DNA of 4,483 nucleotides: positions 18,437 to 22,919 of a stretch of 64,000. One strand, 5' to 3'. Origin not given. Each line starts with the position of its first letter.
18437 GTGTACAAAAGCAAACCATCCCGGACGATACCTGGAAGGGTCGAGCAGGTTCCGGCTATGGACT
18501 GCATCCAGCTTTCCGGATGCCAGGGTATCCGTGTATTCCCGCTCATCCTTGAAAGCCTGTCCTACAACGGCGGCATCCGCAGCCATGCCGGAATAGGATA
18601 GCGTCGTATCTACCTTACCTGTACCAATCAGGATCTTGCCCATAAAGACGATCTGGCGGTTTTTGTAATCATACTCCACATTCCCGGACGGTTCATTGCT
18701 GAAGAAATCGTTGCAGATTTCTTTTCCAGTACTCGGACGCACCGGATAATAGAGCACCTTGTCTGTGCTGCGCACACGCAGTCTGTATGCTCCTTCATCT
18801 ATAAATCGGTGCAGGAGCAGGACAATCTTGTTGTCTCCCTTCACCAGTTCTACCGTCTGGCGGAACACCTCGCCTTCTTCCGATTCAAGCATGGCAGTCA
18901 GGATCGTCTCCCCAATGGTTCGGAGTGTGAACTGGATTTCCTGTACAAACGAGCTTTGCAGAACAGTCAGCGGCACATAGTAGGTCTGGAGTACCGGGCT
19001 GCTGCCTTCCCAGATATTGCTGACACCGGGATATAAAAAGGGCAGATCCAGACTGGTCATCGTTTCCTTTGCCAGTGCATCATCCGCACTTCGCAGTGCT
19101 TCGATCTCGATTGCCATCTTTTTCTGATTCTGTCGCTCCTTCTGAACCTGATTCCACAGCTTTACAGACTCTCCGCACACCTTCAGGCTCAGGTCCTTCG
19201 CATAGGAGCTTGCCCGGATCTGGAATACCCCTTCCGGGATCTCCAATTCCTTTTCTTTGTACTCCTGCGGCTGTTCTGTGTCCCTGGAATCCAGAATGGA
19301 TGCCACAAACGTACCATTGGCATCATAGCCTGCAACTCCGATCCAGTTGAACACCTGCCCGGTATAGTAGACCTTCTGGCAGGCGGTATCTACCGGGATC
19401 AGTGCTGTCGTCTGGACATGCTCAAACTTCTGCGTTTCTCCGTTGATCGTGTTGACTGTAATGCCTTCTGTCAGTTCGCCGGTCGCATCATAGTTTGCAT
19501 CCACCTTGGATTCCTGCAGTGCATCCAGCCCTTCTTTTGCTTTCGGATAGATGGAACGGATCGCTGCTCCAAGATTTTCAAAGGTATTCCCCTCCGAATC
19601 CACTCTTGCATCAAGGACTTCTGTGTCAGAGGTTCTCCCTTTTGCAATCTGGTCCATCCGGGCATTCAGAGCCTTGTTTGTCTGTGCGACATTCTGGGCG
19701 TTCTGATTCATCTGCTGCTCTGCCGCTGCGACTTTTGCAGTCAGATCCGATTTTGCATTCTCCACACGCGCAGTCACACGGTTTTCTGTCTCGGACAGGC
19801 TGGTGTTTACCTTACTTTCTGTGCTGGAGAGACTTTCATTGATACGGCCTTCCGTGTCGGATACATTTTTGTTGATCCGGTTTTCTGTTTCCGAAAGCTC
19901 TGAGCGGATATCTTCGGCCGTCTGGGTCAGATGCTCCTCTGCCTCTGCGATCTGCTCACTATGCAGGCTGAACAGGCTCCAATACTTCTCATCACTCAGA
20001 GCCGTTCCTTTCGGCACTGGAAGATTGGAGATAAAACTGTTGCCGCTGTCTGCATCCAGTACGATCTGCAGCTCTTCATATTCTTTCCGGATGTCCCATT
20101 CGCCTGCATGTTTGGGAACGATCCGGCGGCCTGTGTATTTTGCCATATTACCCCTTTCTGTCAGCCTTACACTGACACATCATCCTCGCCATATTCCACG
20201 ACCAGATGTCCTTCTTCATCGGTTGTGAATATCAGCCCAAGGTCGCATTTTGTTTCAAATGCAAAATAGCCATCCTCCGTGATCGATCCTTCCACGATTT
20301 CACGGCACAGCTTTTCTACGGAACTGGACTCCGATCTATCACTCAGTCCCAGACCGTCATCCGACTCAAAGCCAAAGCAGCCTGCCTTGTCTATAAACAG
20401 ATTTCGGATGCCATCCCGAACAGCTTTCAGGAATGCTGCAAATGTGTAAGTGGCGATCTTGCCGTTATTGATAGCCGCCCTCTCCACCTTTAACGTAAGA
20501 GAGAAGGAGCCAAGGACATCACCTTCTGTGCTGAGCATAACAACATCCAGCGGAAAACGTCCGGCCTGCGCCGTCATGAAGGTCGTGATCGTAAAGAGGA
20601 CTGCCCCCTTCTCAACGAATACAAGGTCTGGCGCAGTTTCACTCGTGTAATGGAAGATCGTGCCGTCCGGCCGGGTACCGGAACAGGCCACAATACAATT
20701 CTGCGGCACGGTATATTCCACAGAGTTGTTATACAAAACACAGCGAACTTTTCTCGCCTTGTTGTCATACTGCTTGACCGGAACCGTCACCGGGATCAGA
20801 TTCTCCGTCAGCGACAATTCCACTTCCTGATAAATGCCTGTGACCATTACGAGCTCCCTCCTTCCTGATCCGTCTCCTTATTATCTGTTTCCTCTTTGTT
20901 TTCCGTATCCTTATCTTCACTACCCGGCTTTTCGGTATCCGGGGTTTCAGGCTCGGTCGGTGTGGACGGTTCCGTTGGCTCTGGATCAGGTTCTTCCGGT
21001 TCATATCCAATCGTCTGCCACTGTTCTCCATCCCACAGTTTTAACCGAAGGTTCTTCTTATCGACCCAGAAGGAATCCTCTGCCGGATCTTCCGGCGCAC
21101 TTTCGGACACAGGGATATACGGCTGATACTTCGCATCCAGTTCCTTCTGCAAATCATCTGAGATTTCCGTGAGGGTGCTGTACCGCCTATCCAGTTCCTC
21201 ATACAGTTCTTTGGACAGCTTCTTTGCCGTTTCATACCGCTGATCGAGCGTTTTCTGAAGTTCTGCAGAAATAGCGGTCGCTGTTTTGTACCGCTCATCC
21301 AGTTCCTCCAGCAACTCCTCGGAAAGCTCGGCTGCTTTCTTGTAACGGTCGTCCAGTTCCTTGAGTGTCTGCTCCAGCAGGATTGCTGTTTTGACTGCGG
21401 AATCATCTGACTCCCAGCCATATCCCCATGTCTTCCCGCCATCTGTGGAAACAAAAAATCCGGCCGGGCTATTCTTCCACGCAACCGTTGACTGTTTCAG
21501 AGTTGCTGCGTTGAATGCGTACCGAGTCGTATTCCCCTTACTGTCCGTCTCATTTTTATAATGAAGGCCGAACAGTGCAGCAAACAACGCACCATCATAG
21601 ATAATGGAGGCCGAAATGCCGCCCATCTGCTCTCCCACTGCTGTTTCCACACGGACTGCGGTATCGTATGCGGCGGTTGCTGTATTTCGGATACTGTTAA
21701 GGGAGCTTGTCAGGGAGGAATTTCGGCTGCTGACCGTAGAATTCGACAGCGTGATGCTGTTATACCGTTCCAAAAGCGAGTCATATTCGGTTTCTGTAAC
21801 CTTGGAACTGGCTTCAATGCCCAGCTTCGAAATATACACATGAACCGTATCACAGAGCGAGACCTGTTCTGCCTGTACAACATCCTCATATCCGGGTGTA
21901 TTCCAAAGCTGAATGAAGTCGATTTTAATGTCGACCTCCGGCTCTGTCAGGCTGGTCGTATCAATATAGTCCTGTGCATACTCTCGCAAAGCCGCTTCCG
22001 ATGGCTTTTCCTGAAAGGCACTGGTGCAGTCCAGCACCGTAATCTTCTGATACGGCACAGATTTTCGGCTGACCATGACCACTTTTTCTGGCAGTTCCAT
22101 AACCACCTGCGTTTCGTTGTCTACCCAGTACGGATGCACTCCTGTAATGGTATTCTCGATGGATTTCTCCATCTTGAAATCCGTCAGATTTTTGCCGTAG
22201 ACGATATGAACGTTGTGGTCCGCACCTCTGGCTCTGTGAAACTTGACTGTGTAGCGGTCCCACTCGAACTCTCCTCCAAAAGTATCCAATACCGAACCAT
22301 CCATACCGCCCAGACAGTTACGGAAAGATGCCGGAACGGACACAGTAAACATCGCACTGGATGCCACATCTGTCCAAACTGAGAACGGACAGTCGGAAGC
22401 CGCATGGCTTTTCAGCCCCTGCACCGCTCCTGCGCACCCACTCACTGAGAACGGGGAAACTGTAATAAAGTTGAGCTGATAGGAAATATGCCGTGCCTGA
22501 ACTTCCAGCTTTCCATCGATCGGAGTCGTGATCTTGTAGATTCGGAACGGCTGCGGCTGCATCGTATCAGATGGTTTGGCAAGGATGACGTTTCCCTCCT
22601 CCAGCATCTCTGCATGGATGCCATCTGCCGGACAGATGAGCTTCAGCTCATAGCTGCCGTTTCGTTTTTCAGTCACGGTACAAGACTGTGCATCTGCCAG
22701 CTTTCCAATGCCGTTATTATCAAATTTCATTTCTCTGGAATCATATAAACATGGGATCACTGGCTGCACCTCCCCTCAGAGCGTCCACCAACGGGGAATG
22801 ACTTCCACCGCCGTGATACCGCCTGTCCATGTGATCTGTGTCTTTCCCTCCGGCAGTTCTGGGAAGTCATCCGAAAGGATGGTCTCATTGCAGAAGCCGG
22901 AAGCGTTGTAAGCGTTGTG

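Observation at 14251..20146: Two tandem paralogous tail fibres, each ending in an SGNH/GDSL esterase domain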

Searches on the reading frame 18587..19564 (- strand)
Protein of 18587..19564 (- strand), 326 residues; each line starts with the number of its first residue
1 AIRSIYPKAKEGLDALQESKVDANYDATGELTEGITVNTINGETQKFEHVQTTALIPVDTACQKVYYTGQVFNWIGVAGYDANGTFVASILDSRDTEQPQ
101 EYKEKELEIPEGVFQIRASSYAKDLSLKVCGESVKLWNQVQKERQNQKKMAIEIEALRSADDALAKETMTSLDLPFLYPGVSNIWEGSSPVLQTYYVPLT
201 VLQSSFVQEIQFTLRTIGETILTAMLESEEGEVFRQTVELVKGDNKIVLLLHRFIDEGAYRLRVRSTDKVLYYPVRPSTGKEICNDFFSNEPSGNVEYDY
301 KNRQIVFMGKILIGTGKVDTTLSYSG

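Call 42: find_homologous_proteins(query=window:18587-19564:-, max_evalue=0.001)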
Query window:18587-19564:- (326 aa): 16 proteins with E <= 0.001 among 1497 candidates.
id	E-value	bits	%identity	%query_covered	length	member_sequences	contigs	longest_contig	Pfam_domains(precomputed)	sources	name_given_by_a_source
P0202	5.2e-145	501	99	71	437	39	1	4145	-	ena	-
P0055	2.3e-111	390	58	100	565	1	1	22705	-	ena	-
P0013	7.1e-104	365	97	54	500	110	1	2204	PF01442.24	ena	-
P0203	3.9e-101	357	71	74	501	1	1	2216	PF01442.24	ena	-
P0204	2.0e-94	334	95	50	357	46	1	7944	PF01442.24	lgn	-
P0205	1.8e-77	279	56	75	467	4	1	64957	-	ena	-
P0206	5.1e-66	241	59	62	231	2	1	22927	-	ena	-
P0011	2.3e-54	203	92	32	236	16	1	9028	-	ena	-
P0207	2.2e-44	170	63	40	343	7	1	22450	PF01442.24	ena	-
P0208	2.1e-41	160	100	24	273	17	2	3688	PF01442.24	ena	-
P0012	2.2e-38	150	89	25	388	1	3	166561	-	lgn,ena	-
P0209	2.3e-33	134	63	31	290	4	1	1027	-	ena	-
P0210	2.7e-30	124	98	20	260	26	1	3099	PF01442.24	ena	-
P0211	2.0e-26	111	96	17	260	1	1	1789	PF12224.14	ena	-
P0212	1.5e-14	72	95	13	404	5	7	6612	PF01442.24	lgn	-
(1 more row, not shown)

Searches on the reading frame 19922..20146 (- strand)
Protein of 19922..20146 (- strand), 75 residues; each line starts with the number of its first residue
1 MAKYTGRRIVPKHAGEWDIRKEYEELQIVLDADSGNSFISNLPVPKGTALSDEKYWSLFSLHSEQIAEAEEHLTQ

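Call 82: search_solved_structures(query=A5, max_evalue=10, show_alignments=2)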
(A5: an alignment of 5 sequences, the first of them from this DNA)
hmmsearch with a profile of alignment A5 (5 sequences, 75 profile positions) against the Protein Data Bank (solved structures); distinct sequences matched with E-value up to 10: 2.
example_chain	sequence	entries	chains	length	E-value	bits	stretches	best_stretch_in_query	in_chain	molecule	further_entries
7pd0_A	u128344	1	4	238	1.6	12.2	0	36-73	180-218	Green fluorescent protein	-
1ujd_A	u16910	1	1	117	2.1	11.8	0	14-39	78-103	KIAA0559 protein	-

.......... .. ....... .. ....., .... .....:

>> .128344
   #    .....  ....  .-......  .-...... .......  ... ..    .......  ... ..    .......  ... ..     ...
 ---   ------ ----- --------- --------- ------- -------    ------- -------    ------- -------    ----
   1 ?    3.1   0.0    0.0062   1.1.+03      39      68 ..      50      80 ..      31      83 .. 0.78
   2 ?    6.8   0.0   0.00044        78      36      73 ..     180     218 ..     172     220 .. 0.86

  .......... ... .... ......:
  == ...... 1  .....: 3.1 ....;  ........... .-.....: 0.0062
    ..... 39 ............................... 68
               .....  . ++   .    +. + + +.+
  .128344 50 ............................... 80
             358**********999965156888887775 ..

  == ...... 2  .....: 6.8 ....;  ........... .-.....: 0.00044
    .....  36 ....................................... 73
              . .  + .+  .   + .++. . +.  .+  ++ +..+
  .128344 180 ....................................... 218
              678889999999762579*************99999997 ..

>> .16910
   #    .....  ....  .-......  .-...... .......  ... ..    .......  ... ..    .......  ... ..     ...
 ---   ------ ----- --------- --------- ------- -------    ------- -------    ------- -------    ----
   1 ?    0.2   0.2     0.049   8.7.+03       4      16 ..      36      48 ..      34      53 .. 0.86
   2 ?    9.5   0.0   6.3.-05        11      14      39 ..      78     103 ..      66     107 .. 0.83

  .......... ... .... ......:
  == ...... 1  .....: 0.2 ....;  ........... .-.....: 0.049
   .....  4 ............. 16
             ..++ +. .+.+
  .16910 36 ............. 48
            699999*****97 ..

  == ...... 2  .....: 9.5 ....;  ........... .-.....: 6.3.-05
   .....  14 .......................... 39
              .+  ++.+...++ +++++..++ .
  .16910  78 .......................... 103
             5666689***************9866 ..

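Call 83: search_protein_families(library=pfam, proteins=[window:19922-20146:-], max_evalue=1)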
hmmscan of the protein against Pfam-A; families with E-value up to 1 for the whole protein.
seq(75 aa): 1 family
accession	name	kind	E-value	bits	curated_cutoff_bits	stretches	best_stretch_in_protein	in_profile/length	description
PF22794.1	jr-ZPR1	-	0.1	13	27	1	21-55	78-113/125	ZPR1 jelly-roll domain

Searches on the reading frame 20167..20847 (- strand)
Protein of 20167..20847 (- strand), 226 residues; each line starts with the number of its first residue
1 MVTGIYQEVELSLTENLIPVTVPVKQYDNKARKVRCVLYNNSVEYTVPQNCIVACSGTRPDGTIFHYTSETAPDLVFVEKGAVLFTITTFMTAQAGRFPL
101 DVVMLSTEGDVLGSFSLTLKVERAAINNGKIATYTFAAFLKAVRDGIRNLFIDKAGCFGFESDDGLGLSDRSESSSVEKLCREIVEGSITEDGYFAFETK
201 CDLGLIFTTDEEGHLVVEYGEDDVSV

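Call 3: search_protein_families(library=pfam, proteins=[window:20167-20847:-], max_evalue=0.1)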
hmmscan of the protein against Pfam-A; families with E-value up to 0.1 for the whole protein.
window:20167-20847:- (226 aa): 0 families

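Call 5: search_protein_families(library=phrogs, proteins=[window:20167-20847:-], max_evalue=0.01)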
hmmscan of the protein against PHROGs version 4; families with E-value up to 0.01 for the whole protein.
window:20167-20847:- (226 aa): 3 families
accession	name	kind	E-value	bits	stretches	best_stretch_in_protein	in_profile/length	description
phrog_16573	-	unknown function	4.8e-08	33.9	1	8-127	7-120/163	-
phrog_19280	-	unknown function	0.00059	19.5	1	9-143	7-134/623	-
phrog_31398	-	unknown function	0.0036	17.4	1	18-74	16-72/280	-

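Call 45: search_protein_families(library=ncbifam, proteins=[window:20170-20847:-], max_evalue=0.01)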
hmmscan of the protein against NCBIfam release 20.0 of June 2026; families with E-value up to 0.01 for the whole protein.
window:20170-20847:- (226 aa): 0 families

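Call 55: search_solved_structures(query=window:20170-20847:-, max_evalue=10)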
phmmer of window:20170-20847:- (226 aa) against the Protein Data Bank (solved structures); distinct sequences matched with E-value up to 10: 3.
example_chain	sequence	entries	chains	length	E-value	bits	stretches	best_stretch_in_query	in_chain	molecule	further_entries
4cql_A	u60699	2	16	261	0.32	13.8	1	29-88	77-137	ESTRADIOL 17-BETA-DEHYDROGENASE 8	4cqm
2pd6_A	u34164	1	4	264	0.32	13.8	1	29-88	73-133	Estradiol 17-beta-dehydrogenase 8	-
9jp5_B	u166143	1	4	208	1.2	11.9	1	153-221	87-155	Phthalate 3,4-dioxygenase beta subunit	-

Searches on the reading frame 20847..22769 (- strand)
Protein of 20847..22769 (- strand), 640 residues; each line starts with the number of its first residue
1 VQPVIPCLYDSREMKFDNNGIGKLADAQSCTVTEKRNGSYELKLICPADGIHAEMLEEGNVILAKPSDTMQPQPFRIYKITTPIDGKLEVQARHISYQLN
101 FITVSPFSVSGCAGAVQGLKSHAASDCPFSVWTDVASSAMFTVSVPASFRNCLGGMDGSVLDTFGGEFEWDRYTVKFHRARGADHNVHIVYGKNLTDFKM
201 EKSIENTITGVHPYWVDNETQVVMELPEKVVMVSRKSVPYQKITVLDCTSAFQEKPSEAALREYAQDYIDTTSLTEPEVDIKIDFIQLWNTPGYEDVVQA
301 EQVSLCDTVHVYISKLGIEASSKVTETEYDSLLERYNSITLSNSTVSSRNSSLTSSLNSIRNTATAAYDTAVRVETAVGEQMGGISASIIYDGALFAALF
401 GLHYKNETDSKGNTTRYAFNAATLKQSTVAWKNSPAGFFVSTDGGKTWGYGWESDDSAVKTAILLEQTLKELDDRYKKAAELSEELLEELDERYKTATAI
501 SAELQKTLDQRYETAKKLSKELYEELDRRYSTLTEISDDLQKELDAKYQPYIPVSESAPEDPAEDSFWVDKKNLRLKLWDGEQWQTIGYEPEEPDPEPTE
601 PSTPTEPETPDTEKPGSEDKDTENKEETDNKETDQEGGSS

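Call 3: search_protein_families(library=pfam, proteins=[window:20847-22769:-], max_evalue=0.1)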
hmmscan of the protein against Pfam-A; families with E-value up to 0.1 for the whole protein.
window:20847-22769:- (640 aa): 11 families
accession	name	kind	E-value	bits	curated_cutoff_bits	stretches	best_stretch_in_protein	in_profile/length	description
PF06605.17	Prophage_tail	-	1.9e-15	57.6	31.3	1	159-345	62-240/250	Prophage endopeptidase tail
PF21104.3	Glyco_hydro_78_N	-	5.1e-05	23.3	27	1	183-254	64-133/142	Glycosyl hydrolase family 78 alpha-rhamnosidase N-terminal domain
PF11304.13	DUF3106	-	0.00036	21.4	24.3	1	467-556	10-96/104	Protein of unknown function (DUF3106)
PF04108.17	ATG17_like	-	0.0037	17.2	43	1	316-536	135-287/355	Autophagy protein ATG17-like domain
PF18994.6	Prophage_tailD1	-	0.012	16.2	23.6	1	23-94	13-84/84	Prophage endopeptidase tail N-terminal domain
PF01963.22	TraB_PrgY_gumN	-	0.021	15.1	26.8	1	464-532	20-90/263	TraB/PrgY/gumN family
PF11887.13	Mce4_CUP1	-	0.022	14.8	32.6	1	465-552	80-168/222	Cholesterol uptake porter CUP1 of Mce4, putative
PF13769.11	Virulence_fact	-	0.047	14.5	25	0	460-497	38-75/81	Virulence factor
PF24059.1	DUF7360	-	0.047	14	27.6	1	555-584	6-35/39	Domain of unknown function (DUF7360)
PF19286.4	ZSWIM1-3_C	-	0.06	13.5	27.6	0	524-538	25-39/45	Zinc finger SWIM domain-containing protein 1/3, C-terminal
PF02012.26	BNR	-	0.068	13.6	27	0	439-448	1-10/12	BNR/Asp-box repeat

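Call 5: search_protein_families(library=phrogs, proteins=[window:20847-22769:-], max_evalue=0.01)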
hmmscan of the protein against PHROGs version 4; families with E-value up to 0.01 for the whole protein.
window:20847-22769:- (640 aa): 15 families
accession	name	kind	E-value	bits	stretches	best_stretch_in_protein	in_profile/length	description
phrog_1067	-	head and packaging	3.3e-83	281.7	1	5-367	7-372/991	minor head protein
phrog_13289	-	tail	6.7e-55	187.6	1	8-383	4-381/938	tail protein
phrog_2270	-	unknown function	9.6e-55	187.6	1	7-359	2-344/637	-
phrog_1330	-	tail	9.6e-50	170.5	1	6-376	7-393/1361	tail protein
phrog_5555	-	tail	1.2e-48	167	1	5-353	1-351/788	tail protein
phrog_7142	-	tail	4.1e-48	165.3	1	5-393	2-385/622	tail protein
phrog_12493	-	tail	4.6e-36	125.2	2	5-240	4-251/950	tail protein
phrog_8687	-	other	1.1e-17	64.6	1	168-363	73-263/599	tail protein with peptidase activity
phrog_2189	-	tail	1.7e-17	63.7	1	23-365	18-351/971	tail protein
phrog_33972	-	tail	2.4e-14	53.4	1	8-339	6-349/714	tail protein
phrog_12329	-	head and packaging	1.3e-13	51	1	28-377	22-387/833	virion structural protein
phrog_7043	-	tail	6.6e-13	49.1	1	103-373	109-384/1077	tail protein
phrog_1210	-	other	3.1e-11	42.5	1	24-360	19-376/2313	PblB-type receptor binding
phrog_6616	-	tail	4.1e-06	26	1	396-461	384-453/991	tail protein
phrog_1538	-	tail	0.0027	17.5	1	327-549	186-398/811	tail length tape measure protein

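Call 45: search_protein_families(library=ncbifam, proteins=[window:20850-22769:-], max_evalue=0.01)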
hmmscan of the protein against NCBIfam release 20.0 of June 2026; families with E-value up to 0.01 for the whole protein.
window:20850-22769:- (640 aa): 2 families
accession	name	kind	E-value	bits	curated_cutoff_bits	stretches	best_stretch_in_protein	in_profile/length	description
TIGR01665.1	put_anti_recept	subfamily_domain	3e-23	82.5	26.75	1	32-341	5-315/316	phage tail spike protein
NF045780.1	TrlF_fam_ATP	equivalog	0.0015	17.4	350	1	326-559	501-720/944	TrlF family AAA-like ATPase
